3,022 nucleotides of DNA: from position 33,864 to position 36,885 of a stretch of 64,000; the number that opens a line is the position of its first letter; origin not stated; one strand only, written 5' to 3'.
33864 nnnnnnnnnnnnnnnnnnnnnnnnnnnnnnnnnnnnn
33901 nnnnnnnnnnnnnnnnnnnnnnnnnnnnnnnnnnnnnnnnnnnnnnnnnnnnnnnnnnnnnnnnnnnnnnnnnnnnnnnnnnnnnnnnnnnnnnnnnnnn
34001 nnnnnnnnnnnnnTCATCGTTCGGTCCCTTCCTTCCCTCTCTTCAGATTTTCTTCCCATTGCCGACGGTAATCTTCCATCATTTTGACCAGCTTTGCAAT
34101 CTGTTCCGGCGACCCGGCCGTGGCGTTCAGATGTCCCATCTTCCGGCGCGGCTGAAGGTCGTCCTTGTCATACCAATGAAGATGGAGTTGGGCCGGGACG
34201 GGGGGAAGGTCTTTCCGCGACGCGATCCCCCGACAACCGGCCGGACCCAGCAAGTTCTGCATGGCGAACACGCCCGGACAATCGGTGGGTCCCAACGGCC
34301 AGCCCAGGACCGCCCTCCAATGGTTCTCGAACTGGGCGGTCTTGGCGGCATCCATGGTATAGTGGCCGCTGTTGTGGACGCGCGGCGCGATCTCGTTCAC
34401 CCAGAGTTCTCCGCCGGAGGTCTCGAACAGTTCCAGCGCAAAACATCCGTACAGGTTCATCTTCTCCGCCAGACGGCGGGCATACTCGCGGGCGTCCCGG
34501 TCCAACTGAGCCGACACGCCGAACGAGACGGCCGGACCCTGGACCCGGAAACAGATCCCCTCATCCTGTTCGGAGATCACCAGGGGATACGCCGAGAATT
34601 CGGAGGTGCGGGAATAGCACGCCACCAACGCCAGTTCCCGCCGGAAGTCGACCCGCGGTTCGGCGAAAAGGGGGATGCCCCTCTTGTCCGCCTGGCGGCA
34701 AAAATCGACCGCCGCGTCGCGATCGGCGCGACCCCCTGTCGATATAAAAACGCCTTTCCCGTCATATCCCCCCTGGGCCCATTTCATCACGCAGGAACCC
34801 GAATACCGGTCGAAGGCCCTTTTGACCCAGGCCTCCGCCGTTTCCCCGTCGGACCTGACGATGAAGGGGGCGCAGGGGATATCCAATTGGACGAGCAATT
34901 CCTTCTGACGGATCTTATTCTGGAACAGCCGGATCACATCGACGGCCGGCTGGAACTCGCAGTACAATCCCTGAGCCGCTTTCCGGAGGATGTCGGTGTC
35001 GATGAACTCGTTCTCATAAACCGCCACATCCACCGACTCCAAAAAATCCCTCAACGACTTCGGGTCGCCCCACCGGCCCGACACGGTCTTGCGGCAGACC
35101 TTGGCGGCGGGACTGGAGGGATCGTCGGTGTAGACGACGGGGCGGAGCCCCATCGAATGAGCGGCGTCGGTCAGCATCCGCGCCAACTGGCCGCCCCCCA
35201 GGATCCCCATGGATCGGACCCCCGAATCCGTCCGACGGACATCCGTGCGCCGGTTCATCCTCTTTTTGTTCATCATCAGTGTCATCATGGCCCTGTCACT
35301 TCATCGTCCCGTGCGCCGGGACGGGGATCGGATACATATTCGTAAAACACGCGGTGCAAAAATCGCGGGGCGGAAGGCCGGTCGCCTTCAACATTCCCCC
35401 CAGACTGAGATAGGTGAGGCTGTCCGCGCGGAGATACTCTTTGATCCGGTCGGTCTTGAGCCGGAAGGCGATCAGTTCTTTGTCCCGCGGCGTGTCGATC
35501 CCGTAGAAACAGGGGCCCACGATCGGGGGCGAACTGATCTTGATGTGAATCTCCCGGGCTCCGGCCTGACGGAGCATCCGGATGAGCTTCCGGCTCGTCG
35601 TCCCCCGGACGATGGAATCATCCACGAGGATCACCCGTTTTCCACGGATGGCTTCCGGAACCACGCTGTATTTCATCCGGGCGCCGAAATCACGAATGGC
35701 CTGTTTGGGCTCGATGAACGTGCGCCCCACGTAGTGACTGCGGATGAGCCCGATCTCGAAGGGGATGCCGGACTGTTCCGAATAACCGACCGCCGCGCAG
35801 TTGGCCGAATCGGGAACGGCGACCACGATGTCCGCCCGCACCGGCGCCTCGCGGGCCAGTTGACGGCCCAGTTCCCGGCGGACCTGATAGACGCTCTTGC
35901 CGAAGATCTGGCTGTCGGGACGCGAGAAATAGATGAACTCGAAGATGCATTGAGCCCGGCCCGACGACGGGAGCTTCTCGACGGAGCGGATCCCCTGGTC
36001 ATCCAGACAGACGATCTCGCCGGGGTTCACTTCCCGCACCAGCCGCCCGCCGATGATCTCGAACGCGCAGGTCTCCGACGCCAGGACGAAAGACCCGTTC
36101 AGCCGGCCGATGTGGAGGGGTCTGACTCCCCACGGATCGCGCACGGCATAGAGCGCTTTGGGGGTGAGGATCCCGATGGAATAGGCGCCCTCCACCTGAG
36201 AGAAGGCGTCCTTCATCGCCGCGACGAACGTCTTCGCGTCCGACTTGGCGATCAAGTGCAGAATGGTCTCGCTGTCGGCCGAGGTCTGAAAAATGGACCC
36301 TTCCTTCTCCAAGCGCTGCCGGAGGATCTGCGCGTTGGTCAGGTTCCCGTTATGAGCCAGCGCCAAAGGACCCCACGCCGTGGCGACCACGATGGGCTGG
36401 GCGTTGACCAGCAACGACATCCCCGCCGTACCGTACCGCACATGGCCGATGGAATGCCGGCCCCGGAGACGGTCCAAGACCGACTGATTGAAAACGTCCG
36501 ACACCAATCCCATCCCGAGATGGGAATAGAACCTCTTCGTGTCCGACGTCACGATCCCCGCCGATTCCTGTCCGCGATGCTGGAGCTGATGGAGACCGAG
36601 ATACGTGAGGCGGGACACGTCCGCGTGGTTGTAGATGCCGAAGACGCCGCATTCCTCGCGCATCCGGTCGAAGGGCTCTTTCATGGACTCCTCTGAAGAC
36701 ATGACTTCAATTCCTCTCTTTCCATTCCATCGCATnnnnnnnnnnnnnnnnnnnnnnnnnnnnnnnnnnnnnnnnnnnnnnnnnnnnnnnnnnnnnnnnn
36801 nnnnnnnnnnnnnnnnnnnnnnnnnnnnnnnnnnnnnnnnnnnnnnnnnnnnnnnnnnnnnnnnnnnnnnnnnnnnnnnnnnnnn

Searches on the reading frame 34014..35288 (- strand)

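Call 39: search_protein_families(library=pfam, proteins=[window:34014-35288:-], max_evalue=0.0001)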
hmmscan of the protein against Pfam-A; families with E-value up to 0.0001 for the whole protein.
window:34014-35288:- (424 aa): 3 families
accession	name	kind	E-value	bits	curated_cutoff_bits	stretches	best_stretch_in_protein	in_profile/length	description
PF02222.28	ATP-grasp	-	1.1e-38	133.1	27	1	132-320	3-179/179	ATP-grasp domain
PF22660.2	RS_preATP-grasp-like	-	2.4e-18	66.7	27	1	26-120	3-95/98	Ribonucleotide synthetase preATP-grasp domain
PF17769.7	PurK_C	-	4e-11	42.9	22.6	1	342-398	2-54/56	Phosphoribosylaminoimidazole carboxylase C-terminal domain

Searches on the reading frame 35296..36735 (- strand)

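Call 39: search_protein_families(library=pfam, proteins=[window:35296-36735:-], max_evalue=0.0001)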
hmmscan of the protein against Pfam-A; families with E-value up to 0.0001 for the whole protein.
window:35296-36735:- (479 aa): 3 families
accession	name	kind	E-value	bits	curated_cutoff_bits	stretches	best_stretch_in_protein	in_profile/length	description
PF13537.11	GATase_7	-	1.5e-19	70.6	25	1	111-225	12-121/123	Glutamine amidotransferase domain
PF13522.11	GATase_6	-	1.2e-15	58.1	27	1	93-221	11-130/130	Glutamine amidotransferase domain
PF00156.33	Pribosyltran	-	3.6e-06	26.8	26.3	1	287-398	16-120/158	Phosphoribosyl transferase domain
